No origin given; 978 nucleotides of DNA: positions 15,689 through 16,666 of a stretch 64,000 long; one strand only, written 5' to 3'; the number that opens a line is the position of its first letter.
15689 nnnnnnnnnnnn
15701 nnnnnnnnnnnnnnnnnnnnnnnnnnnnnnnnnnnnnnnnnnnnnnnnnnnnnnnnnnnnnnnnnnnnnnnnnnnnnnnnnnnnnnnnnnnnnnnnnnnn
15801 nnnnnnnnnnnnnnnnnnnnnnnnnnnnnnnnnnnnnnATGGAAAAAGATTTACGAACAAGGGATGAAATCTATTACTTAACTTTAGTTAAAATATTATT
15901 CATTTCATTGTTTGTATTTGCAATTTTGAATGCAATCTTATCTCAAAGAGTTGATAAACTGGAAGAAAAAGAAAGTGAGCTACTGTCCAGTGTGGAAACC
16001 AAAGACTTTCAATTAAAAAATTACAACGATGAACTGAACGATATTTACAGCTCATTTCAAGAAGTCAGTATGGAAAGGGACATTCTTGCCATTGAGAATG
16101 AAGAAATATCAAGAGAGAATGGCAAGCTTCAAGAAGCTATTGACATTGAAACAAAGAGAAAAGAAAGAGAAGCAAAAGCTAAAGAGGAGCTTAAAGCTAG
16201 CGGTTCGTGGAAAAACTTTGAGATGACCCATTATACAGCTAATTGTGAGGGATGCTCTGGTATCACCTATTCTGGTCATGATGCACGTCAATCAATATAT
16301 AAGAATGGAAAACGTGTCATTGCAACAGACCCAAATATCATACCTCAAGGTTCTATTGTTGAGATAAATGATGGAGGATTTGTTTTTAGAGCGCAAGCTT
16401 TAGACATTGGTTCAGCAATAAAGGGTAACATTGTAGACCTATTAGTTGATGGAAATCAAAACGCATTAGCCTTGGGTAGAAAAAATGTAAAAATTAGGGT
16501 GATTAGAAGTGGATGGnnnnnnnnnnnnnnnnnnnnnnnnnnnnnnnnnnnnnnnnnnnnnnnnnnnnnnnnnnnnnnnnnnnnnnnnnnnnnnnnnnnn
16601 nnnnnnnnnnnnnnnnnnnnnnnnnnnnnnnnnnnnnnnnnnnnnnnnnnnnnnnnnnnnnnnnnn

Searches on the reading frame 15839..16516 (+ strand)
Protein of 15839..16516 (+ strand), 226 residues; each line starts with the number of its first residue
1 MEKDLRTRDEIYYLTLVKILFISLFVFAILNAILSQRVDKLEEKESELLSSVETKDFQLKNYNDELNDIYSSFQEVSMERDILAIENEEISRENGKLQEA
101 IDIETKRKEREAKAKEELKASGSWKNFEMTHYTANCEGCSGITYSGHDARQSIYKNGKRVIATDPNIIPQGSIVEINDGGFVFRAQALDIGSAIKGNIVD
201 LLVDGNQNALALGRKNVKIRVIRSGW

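Call 66: search_protein_families(library=pfam, proteins=[window:15839-16516:+], max_evalue=0.001)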
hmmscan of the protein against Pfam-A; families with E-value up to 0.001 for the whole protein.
window:15839-16516:+ (226 aa): 1 family
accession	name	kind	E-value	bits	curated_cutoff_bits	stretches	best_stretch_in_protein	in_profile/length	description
PF06725.17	3D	-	3.7e-10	40.3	23.8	1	159-222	1-71/72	3D domain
